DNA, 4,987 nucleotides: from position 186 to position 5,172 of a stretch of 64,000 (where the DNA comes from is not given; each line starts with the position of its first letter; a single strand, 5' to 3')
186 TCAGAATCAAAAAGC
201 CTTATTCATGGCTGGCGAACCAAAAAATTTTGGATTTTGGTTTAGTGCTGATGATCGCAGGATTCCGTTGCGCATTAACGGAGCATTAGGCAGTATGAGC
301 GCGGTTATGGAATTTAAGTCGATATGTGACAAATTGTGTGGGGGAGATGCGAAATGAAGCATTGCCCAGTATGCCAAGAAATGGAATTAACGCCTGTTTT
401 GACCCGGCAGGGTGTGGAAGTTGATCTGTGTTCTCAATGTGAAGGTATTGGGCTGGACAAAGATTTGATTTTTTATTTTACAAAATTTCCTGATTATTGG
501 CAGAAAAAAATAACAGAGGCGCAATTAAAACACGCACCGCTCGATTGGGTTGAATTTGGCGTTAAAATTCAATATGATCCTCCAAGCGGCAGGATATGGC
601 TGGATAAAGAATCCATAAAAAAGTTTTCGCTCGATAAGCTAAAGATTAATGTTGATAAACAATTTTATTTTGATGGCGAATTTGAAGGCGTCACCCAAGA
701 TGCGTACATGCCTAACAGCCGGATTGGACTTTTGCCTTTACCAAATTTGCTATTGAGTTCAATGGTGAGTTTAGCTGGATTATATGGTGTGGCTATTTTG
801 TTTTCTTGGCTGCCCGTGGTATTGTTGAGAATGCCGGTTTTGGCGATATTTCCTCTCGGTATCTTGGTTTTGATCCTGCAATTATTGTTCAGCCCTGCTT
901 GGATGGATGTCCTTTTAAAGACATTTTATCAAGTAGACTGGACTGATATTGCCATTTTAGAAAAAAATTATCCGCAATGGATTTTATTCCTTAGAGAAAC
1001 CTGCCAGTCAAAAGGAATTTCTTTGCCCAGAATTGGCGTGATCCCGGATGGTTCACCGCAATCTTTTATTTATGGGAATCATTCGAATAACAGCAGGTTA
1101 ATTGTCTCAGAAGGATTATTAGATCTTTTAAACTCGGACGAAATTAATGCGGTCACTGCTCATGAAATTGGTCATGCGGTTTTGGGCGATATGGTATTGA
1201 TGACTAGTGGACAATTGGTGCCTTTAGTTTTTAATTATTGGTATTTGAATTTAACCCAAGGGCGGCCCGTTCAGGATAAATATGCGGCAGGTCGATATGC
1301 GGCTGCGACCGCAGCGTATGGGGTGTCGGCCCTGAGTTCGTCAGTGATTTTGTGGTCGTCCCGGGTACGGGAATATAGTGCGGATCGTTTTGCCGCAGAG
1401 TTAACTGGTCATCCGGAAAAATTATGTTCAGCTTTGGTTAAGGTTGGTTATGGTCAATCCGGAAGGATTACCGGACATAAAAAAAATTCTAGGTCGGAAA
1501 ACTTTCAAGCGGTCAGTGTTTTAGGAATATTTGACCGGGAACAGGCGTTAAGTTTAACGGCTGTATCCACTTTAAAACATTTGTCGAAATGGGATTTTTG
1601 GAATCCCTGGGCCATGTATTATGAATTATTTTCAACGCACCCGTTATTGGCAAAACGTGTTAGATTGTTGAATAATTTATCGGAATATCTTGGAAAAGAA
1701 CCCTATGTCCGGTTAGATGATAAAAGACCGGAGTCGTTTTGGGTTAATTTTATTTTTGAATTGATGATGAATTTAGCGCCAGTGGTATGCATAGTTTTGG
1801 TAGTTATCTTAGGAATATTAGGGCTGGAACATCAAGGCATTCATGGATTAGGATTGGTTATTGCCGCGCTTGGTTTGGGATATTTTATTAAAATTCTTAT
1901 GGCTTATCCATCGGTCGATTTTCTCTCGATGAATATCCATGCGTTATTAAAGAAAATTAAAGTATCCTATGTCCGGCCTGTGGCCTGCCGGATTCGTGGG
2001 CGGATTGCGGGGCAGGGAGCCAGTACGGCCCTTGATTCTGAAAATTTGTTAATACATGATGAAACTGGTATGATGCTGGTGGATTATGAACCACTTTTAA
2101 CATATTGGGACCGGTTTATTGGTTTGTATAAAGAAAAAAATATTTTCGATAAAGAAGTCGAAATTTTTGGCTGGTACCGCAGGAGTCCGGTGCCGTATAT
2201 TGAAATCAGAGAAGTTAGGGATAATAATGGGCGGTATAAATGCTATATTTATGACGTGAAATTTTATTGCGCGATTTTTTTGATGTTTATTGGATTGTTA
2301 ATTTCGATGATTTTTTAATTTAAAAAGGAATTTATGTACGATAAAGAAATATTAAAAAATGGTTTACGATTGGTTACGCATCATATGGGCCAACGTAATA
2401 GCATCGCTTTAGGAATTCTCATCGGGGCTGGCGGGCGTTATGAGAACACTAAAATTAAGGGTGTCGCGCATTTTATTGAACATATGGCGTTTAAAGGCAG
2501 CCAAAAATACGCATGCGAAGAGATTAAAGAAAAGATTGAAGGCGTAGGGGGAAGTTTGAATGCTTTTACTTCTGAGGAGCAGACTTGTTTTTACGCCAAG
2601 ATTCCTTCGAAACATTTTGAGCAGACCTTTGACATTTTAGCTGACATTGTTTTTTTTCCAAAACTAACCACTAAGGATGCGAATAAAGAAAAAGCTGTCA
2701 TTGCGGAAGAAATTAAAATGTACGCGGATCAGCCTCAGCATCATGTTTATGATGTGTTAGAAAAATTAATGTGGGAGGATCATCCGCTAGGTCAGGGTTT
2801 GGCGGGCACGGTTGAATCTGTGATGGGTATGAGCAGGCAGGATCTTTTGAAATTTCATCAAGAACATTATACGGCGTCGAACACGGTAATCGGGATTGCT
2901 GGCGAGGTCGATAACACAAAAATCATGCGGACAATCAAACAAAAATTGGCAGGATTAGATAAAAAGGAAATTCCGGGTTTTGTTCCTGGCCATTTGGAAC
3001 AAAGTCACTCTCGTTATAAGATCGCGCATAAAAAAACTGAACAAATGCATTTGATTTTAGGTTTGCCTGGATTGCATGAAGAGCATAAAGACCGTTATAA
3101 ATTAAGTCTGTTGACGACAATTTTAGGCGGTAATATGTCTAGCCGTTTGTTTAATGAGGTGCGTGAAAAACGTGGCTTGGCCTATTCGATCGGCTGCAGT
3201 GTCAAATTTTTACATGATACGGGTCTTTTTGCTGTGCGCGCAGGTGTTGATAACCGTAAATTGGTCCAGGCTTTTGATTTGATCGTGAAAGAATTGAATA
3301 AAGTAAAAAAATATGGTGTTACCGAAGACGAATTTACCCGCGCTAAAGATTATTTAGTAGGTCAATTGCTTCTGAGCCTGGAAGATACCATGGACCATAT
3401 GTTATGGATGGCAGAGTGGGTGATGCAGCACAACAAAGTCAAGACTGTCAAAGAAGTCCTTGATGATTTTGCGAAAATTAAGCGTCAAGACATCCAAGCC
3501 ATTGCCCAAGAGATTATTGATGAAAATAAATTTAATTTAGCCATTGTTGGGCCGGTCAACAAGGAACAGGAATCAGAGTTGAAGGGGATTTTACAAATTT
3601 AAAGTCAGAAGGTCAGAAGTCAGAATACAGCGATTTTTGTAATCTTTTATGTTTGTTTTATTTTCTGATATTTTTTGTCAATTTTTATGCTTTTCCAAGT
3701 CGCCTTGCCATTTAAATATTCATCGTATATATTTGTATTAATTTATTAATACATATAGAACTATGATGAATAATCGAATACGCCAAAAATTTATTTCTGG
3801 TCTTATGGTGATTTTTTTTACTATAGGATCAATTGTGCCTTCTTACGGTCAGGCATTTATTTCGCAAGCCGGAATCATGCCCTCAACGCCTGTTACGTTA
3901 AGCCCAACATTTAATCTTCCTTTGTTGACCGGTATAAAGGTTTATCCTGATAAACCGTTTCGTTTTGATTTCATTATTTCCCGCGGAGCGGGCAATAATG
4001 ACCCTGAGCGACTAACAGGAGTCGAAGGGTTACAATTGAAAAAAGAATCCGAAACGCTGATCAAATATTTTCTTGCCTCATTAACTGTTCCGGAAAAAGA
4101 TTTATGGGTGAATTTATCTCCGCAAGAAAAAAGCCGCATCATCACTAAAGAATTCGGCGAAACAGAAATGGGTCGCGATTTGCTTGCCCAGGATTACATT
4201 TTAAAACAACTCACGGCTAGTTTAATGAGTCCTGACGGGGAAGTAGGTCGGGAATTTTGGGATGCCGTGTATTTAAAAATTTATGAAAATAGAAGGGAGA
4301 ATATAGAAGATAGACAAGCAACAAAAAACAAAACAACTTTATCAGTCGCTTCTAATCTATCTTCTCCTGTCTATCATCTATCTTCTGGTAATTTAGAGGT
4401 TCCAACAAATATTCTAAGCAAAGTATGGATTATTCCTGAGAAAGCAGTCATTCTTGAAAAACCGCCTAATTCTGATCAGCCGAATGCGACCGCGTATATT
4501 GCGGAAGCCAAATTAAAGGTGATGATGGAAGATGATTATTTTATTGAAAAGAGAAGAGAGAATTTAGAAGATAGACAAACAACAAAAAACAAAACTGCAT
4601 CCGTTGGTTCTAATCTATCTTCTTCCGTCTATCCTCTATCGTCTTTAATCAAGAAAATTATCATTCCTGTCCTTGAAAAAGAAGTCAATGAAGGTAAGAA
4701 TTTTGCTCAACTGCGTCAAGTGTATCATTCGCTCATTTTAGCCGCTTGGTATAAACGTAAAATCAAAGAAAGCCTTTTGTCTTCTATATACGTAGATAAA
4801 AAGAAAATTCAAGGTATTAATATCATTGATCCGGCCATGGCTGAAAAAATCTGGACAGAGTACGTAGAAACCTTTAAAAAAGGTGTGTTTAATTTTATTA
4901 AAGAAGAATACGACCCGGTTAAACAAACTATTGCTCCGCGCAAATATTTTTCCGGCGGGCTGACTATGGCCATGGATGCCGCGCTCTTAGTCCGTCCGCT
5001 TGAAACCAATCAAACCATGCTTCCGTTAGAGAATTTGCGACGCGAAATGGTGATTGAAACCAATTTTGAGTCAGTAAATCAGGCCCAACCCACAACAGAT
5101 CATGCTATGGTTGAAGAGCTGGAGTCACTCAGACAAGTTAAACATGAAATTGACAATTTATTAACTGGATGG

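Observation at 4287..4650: Two in-frame copies of an intergenic repeat module inside the first giant gene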

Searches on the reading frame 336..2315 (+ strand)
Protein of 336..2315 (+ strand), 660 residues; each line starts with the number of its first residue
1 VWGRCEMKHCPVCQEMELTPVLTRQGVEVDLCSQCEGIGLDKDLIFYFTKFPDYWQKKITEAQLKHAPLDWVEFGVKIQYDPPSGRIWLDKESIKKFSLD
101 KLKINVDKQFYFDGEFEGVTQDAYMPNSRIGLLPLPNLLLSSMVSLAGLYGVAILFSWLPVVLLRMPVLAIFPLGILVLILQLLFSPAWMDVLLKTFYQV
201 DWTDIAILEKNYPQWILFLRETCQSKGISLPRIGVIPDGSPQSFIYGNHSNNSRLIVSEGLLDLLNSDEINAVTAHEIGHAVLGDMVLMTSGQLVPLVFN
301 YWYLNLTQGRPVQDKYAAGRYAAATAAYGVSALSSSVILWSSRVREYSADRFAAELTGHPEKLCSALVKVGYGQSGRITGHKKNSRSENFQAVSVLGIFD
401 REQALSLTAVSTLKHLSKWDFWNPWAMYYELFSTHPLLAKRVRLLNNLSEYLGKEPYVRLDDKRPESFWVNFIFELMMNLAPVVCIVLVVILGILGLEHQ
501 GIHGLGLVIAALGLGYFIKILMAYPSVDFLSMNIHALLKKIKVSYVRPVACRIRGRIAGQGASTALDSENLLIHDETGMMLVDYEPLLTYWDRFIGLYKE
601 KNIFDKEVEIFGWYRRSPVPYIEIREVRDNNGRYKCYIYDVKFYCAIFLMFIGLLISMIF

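Call 65: search_protein_families(library=pfam, proteins=[window:336-2315:+], max_evalue=0.0001)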
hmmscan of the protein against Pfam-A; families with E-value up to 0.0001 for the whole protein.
window:336-2315:+ (660 aa): 2 families
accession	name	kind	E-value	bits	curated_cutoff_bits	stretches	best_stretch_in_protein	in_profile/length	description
PF01435.24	Peptidase_M48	-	2.3e-26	93.2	20.3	1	224-447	16-184/186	Peptidase family M48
PF13453.11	Zn_ribbon_TFIIB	-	7.9e-07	28.8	22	1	9-41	1-31/41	Transcription factor zinc-finger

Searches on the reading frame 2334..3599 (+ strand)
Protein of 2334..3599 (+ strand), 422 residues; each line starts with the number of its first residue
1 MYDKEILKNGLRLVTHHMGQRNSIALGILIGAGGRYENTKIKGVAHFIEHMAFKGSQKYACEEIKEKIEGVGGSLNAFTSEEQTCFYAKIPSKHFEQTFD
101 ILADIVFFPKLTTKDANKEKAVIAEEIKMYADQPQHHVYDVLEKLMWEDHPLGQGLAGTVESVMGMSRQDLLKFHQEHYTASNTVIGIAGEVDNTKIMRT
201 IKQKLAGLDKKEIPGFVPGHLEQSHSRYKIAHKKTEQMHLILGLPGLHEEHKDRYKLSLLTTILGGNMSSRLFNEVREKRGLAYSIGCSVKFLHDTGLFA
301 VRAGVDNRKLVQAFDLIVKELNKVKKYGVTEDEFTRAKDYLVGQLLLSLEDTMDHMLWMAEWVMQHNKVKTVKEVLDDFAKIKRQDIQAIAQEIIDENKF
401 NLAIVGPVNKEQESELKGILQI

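Call 52: search_protein_families(library=pfam, proteins=[window:2334-3599:+], max_evalue=0.0001)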
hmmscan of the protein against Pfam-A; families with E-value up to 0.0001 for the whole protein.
window:2334-3599:+ (422 aa): 2 families
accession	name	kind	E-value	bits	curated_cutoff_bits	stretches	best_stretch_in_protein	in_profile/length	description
PF05193.26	Peptidase_M16_C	-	6.8e-45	153.6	23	1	166-340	2-180/181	Peptidase M16 inactive domain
PF00675.25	Peptidase_M16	-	1.5e-40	138.9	22.3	1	14-159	3-148/149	Insulinase (Peptidase family M16)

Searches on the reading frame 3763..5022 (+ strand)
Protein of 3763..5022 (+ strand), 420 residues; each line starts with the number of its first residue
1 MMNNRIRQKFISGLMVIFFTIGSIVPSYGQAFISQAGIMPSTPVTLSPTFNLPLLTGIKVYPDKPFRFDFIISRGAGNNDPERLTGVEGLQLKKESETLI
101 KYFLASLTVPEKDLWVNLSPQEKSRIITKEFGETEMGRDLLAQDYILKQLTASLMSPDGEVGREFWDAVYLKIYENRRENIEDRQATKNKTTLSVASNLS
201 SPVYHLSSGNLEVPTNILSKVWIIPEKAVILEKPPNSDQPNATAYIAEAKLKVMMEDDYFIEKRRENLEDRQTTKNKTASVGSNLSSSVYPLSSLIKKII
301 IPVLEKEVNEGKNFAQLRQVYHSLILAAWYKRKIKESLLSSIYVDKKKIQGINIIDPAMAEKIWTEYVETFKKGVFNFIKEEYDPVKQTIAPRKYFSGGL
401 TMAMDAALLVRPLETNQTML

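Call 18: find_homologous_proteins(query=window:3763-5022:+, max_evalue=0.00001)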
Query window:3763-5022:+ (420 aa): 1440 proteins with E <= 0.00001 among 8000 candidates; the best 120 are listed.
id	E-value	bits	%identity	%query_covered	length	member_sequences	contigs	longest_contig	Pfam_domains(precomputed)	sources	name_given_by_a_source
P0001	1.3e-110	388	51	97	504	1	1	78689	-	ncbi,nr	ncbi:MAG: hypothetical protein HQL26_07965 [Candidatus Omnitrophica bacterium]|nr:hypothetical prote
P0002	4.1e-103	364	46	97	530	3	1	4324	-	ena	-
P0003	2.0e-99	352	45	97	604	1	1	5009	-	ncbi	ncbi:MAG: hypothetical protein WCI27_08700, partial [Candidatus Omnitrophota bacterium]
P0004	2.8e-99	351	46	98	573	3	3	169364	-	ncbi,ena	-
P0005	5.0e-99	350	46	95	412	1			-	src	-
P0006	8.8e-99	349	47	96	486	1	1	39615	-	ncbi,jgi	-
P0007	1.5e-98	349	46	99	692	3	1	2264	-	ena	-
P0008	6.4e-98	347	47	95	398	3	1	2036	-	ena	-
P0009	9.3e-98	346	42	98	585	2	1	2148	-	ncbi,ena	-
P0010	1.6e-97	345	48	93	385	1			-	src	-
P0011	2.3e-97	345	47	96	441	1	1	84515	-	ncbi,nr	ncbi:MAG: hypothetical protein HQL17_05740, partial [Candidatus Omnitrophica bacterium]|nr:hypotheti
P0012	2.4e-97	345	45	97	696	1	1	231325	-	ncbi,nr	ncbi:MAG: hypothetical protein HQL16_00765 [Candidatus Omnitrophica bacterium]|nr:hypothetical prote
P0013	3.3e-97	344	48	95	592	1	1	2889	-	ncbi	ncbi:MAG: hypothetical protein WCI27_10865, partial [Candidatus Omnitrophota bacterium]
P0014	4.4e-97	344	46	95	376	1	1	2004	-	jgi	-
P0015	1.1e-96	343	51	91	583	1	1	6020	-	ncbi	-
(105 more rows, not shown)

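Call 50: predict_structure(alignment_id=A3)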
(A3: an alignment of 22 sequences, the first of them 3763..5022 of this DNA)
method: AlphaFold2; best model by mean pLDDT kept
length: 420 residues; sequences in the alignment: 22
mean_pLDDT: 71.0   pTM: 0.67
mean pLDDT of the five models: 71.0, 69.6, 68.4, 65.6, 63.4
residues with pLDDT >= 90: 54; 70-90: 208; 50-70: 66; < 50: 92
segments of 3 or more residues with pLDDT < 50: 24-40, 116-124, 199-212, 275-278, 280-289, 341-350, 395-420
pLDDT, mean of each block of 10 residues (from residue 1): 76 80 46 40 81 87 74 75 70 86 83 53 53 80 86 87 90 85 83 54 41 63 88 83 88 88 80 53 45 86 95 92 89 72 42 68 78 77 74 43 33 35
secondary structure, 60 per line:
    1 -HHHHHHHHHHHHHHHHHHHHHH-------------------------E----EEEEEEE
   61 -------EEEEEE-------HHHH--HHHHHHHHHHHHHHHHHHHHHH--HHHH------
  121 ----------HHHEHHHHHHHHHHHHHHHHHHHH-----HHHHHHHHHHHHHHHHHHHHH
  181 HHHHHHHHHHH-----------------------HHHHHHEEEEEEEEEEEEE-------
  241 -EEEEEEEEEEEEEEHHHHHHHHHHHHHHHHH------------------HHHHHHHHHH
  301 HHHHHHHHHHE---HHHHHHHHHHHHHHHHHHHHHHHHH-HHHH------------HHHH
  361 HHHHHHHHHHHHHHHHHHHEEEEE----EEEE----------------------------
elements in order: H2-23 E54-60 E68-73 H81-84 H87-108 H111-114 H135-154 H160-191 H215-220 E221-233 E242-255 H256-272 H291-310 H315-339 H341-344 H357-379 E380-384 E389-392
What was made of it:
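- On RPE-like protein-coding palindrome (functional class, not sequence family): In the AlphaFold2 model each insert is a helix extension followed by a low-pLDDT coil (call 50).
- Structural tolerance: call 50 (AlphaFold2, mean pLDDT 71). The right-arm peptide is predicted to be disordered, with pLDDT below 50 (call 50).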

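Call 58: find_encoding_contigs(protein=P0006, flank=2000, max_places=2)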
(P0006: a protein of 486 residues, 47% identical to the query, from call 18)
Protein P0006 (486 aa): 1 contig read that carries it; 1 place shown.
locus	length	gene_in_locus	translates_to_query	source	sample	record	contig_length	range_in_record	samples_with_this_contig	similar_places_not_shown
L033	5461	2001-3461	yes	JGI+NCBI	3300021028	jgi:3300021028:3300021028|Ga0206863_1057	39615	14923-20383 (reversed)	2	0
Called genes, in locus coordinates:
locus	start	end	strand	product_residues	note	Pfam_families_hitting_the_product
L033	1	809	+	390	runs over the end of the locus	PF08486:SpoIID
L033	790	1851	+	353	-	PF02547:Queuosine_synth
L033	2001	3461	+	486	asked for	-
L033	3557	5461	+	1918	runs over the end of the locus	-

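Call 61: fold_search(model_id=the predicted structure, library=pdb)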
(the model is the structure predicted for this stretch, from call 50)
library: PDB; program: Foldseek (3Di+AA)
matches with E <= 10: 87; with E <= 0.001: 0
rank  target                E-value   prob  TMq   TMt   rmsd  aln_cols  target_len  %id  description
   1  5f0p_C                1.2e+00  0.06  0.09  0.19  18.5       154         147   14  Structure of retromer VPS26-VPS35 subunits bound to SNX3 and DMT1(L557M) (SeMet labeled) (released 2016-12-07)
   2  6qx8_A                1.8e+00  0.01  0.09  0.08  34.1       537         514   10  Influenza A virus (A/NT/60/1968) polymerase dimer of heterotrimer in complex with 5' cRNA promoter (released 2019-09-04)
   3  5f0m_C                2.3e+00  0.04  0.09  0.19  18.5       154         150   14  Structure of retromer VPS26-VPS35 subunits bound to SNX3 and DMT1 (SeMet labeled) (released 2016-12-07)
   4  3b13_A                2.4e+00  0.02  0.08  0.08  19.9       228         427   12  Crystal structure of the DHR-2 domain of DOCK2 in complex with Rac1 (T17N mutant) (released 2012-03-14)
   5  6pby_A                2.8e+00  0.02  0.08  0.05  25.8       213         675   10  Single particle cryo-EM structure of the voltage-gated K+ channel Eag1 3-13 deletion mutant bound to calmodulin (confo (released 2019-09-18)
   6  2rea                  3.0e+00  0.06  0.09  0.24  18.1       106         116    9  Crystal structures of C2ALPHA-PI3 kinase PX-domain domain indicate conformational change associated with ligand binding. (released 2007-11-27)
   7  9cxa_A                3.0e+00  0.03  0.10  0.12  22.8       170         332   11  Native human GABAA receptor of beta2-alpha1-beta3-alpha1-gamma2 assembly (released 2025-01-22)
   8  5gw0_A                3.1e+00  0.02  0.07  0.14  21.2       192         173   10  Crystal structure of SNX16 PX-Coiled coil (released 2017-09-13)
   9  6vq8_a                3.1e+00  0.01  0.09  0.06  31.3       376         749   11  Mammalian V-ATPase from rat brain - composite model of rotational state 3 bound to ADP and SidK (built from focused re (released 2020-03-18)
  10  5f0j_C                3.3e+00  0.03  0.09  0.18  18.5       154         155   14  Structure of retromer VPS26-VPS35 subunits bound to SNX3 (released 2016-12-07)
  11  9crv_A                3.3e+00  0.02  0.09  0.10  22.8       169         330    8  Native human GABAA receptor of beta2-alpha1-gamma2-beta2-alpha2 assembly (released 2025-01-22)
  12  1cii                  3.3e+00  0.02  0.09  0.07  38.5       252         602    9  COLICIN IA (released 1998-01-14)
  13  7blq_G                3.5e+00  0.03  0.08  0.18  18.1       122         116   13  Vps26 dimer region of the fungal membrane-assembled retromer:Grd19 complex. (released 2021-03-03)
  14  6vqi_a                3.5e+00  0.02  0.10  0.13  25.5       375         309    7  Mammalian V-ATPase from rat brain collar and peripheral stalks rotational state 1 (from focused refinement) (released 2020-03-18)
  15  2red                  4.1e+00  0.04  0.09  0.24  19.0       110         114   11  Crystal structures of C2ALPHA-PI3 kinase PX-domain domain indicate conformational change associated with ligand binding. (released 2007-11-27)
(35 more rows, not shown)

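Call 78: find_encoding_contigs(protein=P0001, flank=10000, max_places=1)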
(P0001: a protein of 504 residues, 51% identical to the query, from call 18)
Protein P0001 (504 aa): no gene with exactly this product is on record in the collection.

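Call 81: find_encoding_contigs(protein=P0012, flank=10000, max_places=1)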
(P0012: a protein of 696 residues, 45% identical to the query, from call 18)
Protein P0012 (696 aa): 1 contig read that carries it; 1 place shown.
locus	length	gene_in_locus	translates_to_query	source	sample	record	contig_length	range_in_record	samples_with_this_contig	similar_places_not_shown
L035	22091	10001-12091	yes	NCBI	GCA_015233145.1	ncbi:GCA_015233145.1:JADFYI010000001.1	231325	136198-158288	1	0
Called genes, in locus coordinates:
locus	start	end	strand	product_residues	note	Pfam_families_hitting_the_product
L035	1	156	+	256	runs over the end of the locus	PF19293:CdaA_N, PF02457:DAC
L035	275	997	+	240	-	PF03740:PdxJ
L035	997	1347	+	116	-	PF01648:ACPS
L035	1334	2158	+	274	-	PF01256:Carb_kinase, PF08543:Phos_pyr_kin (weak)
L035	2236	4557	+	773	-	-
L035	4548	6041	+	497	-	PF09852:DUF2079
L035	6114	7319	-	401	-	PF00365:PFK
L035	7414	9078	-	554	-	PF02463:SMC_N, PF13175:AAA_15, PF13476:AAA_23 (weak)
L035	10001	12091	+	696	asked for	-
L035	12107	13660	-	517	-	PF00672:HAMP, PF02518:HATPase_c, PF14501:HATPase_c_5 (weak)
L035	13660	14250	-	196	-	-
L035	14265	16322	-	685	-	PF07715:Plug, PF00593:TonB_dep_Rec_b-barrel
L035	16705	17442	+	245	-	PF05050:Methyltransf_21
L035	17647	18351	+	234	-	PF00535:Glycos_transf_2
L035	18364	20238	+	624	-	PF20604:DUF6798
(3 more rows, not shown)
